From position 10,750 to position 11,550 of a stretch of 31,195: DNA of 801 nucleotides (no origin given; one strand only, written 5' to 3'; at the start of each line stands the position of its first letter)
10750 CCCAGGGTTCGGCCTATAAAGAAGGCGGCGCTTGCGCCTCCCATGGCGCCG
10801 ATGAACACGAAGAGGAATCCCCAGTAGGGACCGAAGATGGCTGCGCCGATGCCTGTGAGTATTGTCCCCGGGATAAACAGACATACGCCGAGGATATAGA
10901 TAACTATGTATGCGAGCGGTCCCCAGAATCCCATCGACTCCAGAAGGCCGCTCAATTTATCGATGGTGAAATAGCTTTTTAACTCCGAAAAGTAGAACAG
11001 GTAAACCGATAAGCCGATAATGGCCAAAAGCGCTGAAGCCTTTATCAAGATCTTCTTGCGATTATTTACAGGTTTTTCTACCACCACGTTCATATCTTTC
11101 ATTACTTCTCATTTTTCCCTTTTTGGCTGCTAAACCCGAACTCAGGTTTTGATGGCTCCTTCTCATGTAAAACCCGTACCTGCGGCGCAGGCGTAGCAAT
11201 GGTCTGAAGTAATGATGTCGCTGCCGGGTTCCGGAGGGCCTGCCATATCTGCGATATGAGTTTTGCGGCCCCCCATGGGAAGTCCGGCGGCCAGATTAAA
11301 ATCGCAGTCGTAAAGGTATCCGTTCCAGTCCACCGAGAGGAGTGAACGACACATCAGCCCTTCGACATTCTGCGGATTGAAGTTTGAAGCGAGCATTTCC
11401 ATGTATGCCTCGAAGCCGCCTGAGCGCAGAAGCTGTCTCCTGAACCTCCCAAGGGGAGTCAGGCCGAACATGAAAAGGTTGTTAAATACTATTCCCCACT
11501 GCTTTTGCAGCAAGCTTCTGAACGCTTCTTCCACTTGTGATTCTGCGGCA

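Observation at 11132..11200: Hidden selenocysteine at the C-terminus of the ArsS-like radical SAM protein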

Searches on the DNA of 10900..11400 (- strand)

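Call 28: search_rna_families(source=window, start=10900, end=11400, threshold=evalue, max_evalue=10)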
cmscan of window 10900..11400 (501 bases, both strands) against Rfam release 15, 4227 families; matches with E-value up to 10: 4.
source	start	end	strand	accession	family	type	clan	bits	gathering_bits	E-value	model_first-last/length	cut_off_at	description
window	11181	11237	+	RF01145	sR14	Gene; snRNA; snoRNA; CD-box;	-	14.5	38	0.2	1-54/54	no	Small nucleolar RNA sR14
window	11220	11292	+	RF03848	mir-1549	Gene; miRNA;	-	14.3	91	7.5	1-63/63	no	mir-1549 microRNA precursor family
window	11190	11253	+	RF00622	CPEB3_ribozyme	Gene; ribozyme;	-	12.5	35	2.6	1-78/78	no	Mammalian CPEB3 ribozyme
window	11228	11341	+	RF02175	SMAD5-AS1_3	Gene; lncRNA;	-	10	60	9.9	1-125/125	no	SMAD5 antisense RNA 1 conserved region 3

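Call 32: build_rna_model(alignment_id=A3, structure=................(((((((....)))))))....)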
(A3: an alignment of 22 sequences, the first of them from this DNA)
Model R1 built from alignment A3 (22 sequences, 38 columns); structure: as given.
model positions 38; base pairs 7; branch points 0; effective number of sequences 22; information 1.126 bits per position. Calibrated on 0.2 Mb of random sequence (short: E-values are rough).
structure used (alignment columns):
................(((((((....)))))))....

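Call 33: search_with_rna_model(model_id=R1, sources=[window, L001, L002, L003, L004, L005, L006, L007, L008, L009, L010, L011, L012, L013, L014, L015, L016, L017, L018, L019, L020, L021, L022, L023, L024, L025, L026, L027, L028, L029, L030, L031, L032, L033, L034, L035, L036, L037, L038, L039, L040, L041, L042, L043, L044, L045, L046, L047, L048, L049, L050, L051, L052, L053, L054, L055, L056, L057, L058, L059, L060, L061, L062, L063, L064, L065, L066, L067, L068, L069, L070, L071, L072, L073, L074, L075, L076, L077, L078, L079, L080], max_evalue=10)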
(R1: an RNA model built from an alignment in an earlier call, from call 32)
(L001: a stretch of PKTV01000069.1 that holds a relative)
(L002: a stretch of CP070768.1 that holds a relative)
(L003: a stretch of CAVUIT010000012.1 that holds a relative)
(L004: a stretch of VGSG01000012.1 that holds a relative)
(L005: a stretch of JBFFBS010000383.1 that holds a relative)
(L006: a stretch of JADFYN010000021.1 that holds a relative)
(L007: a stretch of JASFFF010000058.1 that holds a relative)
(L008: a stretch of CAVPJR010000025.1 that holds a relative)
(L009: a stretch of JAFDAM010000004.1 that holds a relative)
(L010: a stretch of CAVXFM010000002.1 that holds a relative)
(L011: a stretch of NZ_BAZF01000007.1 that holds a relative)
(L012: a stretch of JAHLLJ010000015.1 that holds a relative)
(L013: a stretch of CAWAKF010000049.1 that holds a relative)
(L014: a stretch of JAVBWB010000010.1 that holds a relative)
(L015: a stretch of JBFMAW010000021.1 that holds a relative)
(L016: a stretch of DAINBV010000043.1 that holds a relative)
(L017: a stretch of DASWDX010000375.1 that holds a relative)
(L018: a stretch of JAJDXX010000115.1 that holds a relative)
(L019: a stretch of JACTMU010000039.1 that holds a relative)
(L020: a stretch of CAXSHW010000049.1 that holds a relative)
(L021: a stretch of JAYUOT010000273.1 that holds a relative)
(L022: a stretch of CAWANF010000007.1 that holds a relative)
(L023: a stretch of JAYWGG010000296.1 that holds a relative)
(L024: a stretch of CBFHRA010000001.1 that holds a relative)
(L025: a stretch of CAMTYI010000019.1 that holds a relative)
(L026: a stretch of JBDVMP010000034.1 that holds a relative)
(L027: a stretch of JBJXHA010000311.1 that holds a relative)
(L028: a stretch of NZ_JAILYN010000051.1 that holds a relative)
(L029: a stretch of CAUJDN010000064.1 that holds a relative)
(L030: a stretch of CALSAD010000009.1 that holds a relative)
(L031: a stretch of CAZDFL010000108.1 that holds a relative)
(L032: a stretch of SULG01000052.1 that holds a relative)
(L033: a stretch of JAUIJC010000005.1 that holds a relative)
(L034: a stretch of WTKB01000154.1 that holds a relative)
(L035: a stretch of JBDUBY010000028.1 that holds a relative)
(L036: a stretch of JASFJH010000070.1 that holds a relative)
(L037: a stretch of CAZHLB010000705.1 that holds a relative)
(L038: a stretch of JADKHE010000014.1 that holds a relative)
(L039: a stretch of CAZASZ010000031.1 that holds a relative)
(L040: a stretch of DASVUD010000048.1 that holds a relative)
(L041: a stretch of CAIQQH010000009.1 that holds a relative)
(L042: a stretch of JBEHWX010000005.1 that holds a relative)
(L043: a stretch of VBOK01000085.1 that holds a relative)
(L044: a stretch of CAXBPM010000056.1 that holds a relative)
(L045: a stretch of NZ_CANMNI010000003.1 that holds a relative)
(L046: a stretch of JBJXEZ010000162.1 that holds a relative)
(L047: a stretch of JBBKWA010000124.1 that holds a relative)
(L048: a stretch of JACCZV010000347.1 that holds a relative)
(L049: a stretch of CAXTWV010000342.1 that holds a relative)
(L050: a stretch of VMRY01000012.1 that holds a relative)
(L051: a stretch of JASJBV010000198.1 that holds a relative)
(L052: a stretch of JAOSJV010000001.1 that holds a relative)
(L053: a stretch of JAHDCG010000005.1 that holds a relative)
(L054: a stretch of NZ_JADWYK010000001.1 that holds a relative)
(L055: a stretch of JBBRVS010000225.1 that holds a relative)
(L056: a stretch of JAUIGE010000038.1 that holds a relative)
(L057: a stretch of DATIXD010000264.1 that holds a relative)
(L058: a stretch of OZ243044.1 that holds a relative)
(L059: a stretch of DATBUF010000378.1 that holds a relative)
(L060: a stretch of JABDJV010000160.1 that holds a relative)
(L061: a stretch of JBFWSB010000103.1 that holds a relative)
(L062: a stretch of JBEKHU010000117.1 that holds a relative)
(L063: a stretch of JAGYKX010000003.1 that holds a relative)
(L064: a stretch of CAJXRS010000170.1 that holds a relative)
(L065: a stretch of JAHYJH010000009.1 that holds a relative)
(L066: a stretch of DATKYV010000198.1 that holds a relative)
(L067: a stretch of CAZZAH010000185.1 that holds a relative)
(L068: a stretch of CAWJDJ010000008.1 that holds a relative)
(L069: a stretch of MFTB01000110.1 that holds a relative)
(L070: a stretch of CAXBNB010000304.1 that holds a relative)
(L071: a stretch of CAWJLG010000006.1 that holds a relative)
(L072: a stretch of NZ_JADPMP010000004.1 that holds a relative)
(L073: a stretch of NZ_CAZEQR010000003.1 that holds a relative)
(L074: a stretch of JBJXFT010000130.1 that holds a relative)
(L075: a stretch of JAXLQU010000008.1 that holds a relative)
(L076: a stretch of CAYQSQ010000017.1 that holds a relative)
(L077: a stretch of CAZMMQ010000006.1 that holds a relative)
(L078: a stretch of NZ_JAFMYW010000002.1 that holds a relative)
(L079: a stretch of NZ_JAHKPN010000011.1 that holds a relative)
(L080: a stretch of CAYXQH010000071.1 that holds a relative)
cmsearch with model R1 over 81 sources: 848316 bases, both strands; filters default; matches with E-value up to 10: 45.
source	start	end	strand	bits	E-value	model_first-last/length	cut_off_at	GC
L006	6904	6941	+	49.3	4.1e-16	1-38/38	no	0.55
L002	6970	7007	+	49.2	4.5e-16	1-38/38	no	0.53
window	11128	11165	-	45.6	1.2e-14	1-38/38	no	0.47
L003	6940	6977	+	42.8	1.4e-13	1-38/38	no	0.58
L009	6931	6968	+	36.6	3.8e-11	1-38/38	no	0.47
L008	6922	6960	+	34.3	2.9e-10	1-38/38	no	0.67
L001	1617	1655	+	31.6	3.1e-09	1-38/38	no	0.51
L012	6931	6968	+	30.4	9.4e-09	1-38/38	no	0.58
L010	6922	6960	+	26.6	2.8e-07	1-38/38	no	0.59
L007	5033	5071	+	26.5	3e-07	1-38/38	no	0.64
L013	6976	7014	+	20.8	4.9e-05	1-38/38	no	0.56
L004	6934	6965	+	19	0.00026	1-38/38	no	0.72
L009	3303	3336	+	12.2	0.11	1-38/38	no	0.62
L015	6940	6970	+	11.4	0.22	1-38/38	no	0.84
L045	3170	3182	-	10.6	0.44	1-38/38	no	0.69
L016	3454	3466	-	10.2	0.68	1-38/38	no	0.62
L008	9786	9817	+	9.7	1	1-38/38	no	0.56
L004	7763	7775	-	9.6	1.1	1-38/38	no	0.54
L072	8618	8629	+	9.6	1.2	1-38/38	no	0.67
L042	6959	6970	-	9.5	1.3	1-38/38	no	0.67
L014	6114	6126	+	9.4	1.3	1-38/38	no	0.69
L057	6907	6918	-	9.1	1.8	1-38/38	no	0.83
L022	6931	6955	+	9.1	1.8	1-38/38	no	0.52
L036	1496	1530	+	9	2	1-38/38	no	0.66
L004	324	336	+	9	2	1-38/38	no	0.77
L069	7724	7736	-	8.9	2.1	1-38/38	no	0.69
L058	10125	10152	-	8.8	2.2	1-38/38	no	0.64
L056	6279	6310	+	8.8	2.2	1-38/38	no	0.56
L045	6400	6426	-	8.7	2.5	1-38/38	no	0.48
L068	2867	2879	-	8.7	2.6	1-38/38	no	0.69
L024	8665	8692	-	8.7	2.6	1-38/38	no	0.46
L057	2726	2745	+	8.5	2.9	1-38/38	no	0.5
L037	3754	3766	-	8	4.7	1-38/38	no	0.62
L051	6286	6332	+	8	4.7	9-38/38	no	0.57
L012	6948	6963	-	7.9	5.1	18-33/38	no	0.69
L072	10911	10933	+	7.9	5.2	1-38/38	no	0.52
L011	8339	8350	-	7.6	6.5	1-38/38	no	0.58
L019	1529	1550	+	7.5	7.4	1-38/38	no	0.45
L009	7998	8022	+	7.4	7.7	17-35/38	no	0.44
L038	1617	1628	+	7.4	7.7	1-38/38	no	0.67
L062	2937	2968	+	7.4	7.9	1-38/38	no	0.59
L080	4960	4991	+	7.4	8.2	1-38/38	no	0.28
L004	11943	11986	-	7.3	9.1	1-38/38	no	0.59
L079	7947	7982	-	7.2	10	1-38/38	no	0.53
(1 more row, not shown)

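Call 34: search_with_rna_model(model_id=R1, sources=[window, L001, L002, L003, L004, L007, L008, L009, L010, L013, L015, L081, L082, L083, L084, L085, L086, L087, L088, L089, L090, L091, L092, L093, L094, L095, L096, L097, L098, L099, L100, L101, L102, L103, L104, L105, L106, L107, L108, L109, L110, L111, L112, L113, L114, L115, L116, L117, L118, L119, L120, L121, L122, L123, L124, L125, L126, L127, L128, L129, L130, L131, L132, L133, L134, L135, L136, L137, L138, L139, L140, L141, L142, L143, L144, L145, L146, L147, L148, L149, L150, L151, L152, L153, L154, L155, L156, L157, L158, L159, L160], max_evalue=1, make_alignment=true)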
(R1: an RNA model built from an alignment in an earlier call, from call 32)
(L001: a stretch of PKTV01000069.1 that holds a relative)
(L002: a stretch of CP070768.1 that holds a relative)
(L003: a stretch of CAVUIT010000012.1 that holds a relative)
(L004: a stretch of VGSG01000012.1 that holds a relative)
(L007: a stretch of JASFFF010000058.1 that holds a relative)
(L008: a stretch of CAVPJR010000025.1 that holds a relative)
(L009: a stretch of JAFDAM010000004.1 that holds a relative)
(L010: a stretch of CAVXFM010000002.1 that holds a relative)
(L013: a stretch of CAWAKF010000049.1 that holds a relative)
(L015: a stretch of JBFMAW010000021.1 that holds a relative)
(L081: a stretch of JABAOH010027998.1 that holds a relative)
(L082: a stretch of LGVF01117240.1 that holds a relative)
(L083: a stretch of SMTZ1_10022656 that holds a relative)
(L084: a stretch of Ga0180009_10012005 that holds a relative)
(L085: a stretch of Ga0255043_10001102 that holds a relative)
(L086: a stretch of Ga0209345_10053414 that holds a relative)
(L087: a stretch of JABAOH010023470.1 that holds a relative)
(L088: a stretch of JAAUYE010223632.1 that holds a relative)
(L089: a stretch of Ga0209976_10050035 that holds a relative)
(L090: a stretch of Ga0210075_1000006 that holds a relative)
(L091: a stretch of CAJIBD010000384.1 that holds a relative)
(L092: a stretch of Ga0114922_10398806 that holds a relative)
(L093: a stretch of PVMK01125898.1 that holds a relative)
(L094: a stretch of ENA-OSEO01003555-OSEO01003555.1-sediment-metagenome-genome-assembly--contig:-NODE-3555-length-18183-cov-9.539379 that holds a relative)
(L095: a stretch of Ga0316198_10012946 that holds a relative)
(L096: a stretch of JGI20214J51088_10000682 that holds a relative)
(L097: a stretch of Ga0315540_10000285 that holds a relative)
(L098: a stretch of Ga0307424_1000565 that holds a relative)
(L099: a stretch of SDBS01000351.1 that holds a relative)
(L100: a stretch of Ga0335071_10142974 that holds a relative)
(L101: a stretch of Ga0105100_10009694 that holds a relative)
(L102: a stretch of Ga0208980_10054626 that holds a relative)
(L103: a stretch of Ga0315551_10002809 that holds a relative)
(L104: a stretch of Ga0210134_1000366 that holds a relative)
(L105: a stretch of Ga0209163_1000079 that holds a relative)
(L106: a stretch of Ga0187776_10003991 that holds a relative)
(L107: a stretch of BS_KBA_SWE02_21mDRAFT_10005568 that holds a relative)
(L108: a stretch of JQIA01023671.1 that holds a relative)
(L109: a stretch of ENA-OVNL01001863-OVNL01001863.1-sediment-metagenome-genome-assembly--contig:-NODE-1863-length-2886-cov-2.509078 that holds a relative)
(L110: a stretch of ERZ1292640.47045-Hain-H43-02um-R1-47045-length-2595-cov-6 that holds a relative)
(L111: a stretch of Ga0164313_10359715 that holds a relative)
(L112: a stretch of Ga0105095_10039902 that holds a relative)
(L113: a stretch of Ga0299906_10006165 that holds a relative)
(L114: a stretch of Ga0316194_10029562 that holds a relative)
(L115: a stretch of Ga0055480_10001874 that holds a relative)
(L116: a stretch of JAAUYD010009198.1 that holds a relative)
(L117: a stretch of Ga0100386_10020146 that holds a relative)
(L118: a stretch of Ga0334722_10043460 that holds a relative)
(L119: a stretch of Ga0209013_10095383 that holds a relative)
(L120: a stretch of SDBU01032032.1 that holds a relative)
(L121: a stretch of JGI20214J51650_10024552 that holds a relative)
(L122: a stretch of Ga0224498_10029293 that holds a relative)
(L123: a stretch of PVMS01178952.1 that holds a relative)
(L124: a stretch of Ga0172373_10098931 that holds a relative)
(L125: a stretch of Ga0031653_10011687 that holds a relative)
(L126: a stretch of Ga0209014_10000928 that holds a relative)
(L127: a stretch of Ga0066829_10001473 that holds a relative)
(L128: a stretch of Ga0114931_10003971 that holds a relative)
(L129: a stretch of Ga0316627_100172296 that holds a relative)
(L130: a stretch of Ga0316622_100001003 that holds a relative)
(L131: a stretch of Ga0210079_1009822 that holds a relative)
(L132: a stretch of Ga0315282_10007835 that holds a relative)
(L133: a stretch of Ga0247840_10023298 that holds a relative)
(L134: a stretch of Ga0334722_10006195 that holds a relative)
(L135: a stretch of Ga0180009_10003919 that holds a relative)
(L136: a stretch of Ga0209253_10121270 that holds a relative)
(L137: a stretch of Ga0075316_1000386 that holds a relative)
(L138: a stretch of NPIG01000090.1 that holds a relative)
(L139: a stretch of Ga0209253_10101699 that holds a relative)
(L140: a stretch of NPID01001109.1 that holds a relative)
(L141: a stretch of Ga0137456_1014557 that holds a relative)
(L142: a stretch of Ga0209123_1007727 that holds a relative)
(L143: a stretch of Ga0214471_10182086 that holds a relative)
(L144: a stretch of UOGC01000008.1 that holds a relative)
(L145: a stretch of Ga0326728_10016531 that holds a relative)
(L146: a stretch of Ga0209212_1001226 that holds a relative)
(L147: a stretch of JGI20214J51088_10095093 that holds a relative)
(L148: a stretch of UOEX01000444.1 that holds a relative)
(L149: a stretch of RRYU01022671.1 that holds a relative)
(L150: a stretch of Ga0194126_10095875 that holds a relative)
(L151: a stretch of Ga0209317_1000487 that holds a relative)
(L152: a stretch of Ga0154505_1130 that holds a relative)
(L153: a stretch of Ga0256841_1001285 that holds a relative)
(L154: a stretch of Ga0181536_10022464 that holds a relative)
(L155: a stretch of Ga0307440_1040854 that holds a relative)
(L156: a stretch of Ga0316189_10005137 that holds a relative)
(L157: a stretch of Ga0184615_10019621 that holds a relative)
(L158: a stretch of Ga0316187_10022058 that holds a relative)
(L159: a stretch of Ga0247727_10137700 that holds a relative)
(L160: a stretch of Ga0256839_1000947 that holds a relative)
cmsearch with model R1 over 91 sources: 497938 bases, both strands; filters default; matches with E-value up to 1: 92.
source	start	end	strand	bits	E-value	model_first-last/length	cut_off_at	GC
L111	1167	1204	+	51.9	2.4e-17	1-38/38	no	0.58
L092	1104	1141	+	50.9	6.1e-17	1-38/38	no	0.53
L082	2346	2383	+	49.7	1.7e-16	1-38/38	no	0.53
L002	6970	7007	+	49.2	2.7e-16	1-38/38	no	0.53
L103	3922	3959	+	49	3.2e-16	1-38/38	no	0.47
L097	3931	3968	+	48.6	4.8e-16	1-38/38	no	0.66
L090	3946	3983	+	48.1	7e-16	1-38/38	no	0.5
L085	3943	3980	+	47.9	8.7e-16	1-38/38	no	0.61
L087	2087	2124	+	47.9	9e-16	1-38/38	no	0.5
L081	3931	3968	+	47.6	1.1e-15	1-38/38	no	0.58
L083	3946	3983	+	47.6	1.1e-15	1-38/38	no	0.61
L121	1233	1270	+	47.2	1.7e-15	1-38/38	no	0.58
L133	3931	3968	+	47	1.9e-15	1-38/38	no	0.63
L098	3931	3968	+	46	4.9e-15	1-38/38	no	0.5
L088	1125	1162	+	45.6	6.5e-15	1-38/38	no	0.58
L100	1424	1461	+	44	2.9e-14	1-38/38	no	0.42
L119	1494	1531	+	43.7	3.6e-14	1-38/38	no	0.5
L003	6940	6977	+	42.8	8.4e-14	1-38/38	no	0.58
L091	1858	1895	+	42.5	1.1e-13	1-38/38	no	0.58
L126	3940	3977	+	42.3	1.2e-13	1-38/38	no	0.68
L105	3928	3965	+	41.6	2.5e-13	1-38/38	no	0.68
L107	1907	1944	+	41.4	2.9e-13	1-38/38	no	0.58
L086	1766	1803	+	41.1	3.8e-13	1-38/38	no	0.45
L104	3305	3342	+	40.6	6.2e-13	1-38/38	no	0.61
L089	1815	1853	+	37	1.5e-11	1-38/38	no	0.64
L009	6931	6968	+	36.6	2.2e-11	1-38/38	no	0.47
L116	3708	3746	+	34.8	1e-10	1-38/38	no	0.62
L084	3991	4031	+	34.7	1.2e-10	1-38/38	no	0.44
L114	1709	1747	+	34.6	1.3e-10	1-38/38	no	0.67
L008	6922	6960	+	34.3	1.7e-10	1-38/38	no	0.67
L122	1413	1451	+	31.9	1.4e-09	1-38/38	no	0.44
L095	3304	3342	+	31.8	1.6e-09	1-38/38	no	0.54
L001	1617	1655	+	31.6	1.8e-09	1-38/38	no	0.51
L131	1525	1563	+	31.3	2.5e-09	1-38/38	no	0.64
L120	3240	3278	+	30.3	5.8e-09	1-38/38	no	0.56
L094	3943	3981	+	28.8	2.3e-08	1-38/38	no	0.51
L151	3922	3957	+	28.2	3.8e-08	1-38/38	no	0.56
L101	1546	1589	+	28.2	3.9e-08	1-38/38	no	0.57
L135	3943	3981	+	27.5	7.2e-08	1-38/38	no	0.56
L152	2305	2341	+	27.3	8.6e-08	1-38/38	no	0.57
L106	2460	2499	+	26.7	1.5e-07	1-38/38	no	0.73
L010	6922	6960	+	26.6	1.7e-07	1-38/38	no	0.59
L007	5033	5071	+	26.5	1.8e-07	1-38/38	no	0.64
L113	3982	4018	+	25.3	5.4e-07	1-38/38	no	0.65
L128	3952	3990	+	24.7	8.7e-07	1-38/38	no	0.59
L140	3931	3967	+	23.8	1.9e-06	1-38/38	no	0.62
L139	1207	1243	+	23.3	3.1e-06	1-38/38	no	0.7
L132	3925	3957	+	22.9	4.4e-06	1-38/38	no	0.7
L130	3979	4015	+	22.8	4.8e-06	1-38/38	no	0.68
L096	3931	3968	+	22.6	5.9e-06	1-38/38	no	0.63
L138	3922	3958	+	22.5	6.4e-06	1-38/38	no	0.62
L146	3940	3976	+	22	1e-05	1-38/38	no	0.59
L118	2117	2153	+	21.4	1.7e-05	1-38/38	no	0.76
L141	883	919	+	21.4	1.7e-05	1-38/38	no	0.76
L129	1502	1538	+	21.3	1.9e-05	1-38/38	no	0.76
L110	2146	2182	+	21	2.5e-05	1-38/38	no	0.78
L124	1162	1202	+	20.9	2.7e-05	1-38/38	no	0.78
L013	6976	7014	+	20.8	2.9e-05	1-38/38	no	0.56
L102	924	961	+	20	6.2e-05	1-38/38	no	0.61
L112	2441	2477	+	19.5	9.5e-05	1-38/38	no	0.73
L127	3952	3990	+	19.2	0.00012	1-38/38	no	0.54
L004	6934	6965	+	19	0.00015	1-38/38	no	0.72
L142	2081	2115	+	17.4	0.00062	1-38/38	no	0.54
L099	3943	3981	+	17.4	0.00063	1-38/38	no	0.64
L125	1800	1836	+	16.9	0.00098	1-38/38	no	0.76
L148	1595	1633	+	15.7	0.0027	1-38/38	no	0.56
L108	1604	1631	+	15.5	0.0032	1-38/38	no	0.57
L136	1822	1858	+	14.4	0.0089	1-38/38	no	0.81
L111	1179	1203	-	13.9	0.014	14-38/38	no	0.44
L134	3973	4007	+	13.6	0.018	1-38/38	no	0.66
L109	1282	1320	+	13.6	0.019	1-38/38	no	0.49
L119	1506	1529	-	13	0.031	15-38/38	no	0.5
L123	2538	2576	+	12.8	0.039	1-38/38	no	0.56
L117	1227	1263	+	12.7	0.041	1-38/38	no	0.76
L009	3303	3336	+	12.2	0.067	1-38/38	no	0.62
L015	6940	6970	+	11.4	0.13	1-38/38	no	0.84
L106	3166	3197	+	11.2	0.16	1-38/38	no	0.56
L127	3964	4002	-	10.2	0.38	1-38/38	no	0.44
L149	1706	1745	+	10.2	0.39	1-38/38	no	0.62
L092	1116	1137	-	10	0.47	17-38/38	no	0.41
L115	3943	3972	+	9.8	0.53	1-38/38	no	0.7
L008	9786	9817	+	9.7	0.59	1-38/38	no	0.56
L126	3952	3975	-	9.6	0.64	15-38/38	no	0.71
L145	1317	1345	+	9.6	0.65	1-38/38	no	0.66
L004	7763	7775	-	9.6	0.65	1-38/38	no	0.54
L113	2307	2318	-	9.6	0.66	1-38/38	no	0.58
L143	20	31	-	9.6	0.66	1-38/38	no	0.58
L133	3947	3964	-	9.5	0.69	17-34/38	no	0.72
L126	2860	2881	-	9.4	0.78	1-38/38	no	0.41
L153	4867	4878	-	9.3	0.84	1-38/38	no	0.67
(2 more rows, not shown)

Alignment A4: 92 matches aligned to the model, 62 columns, each read 5' to 3' on its own strand. Consensus structure (alignment columns), stored with it:
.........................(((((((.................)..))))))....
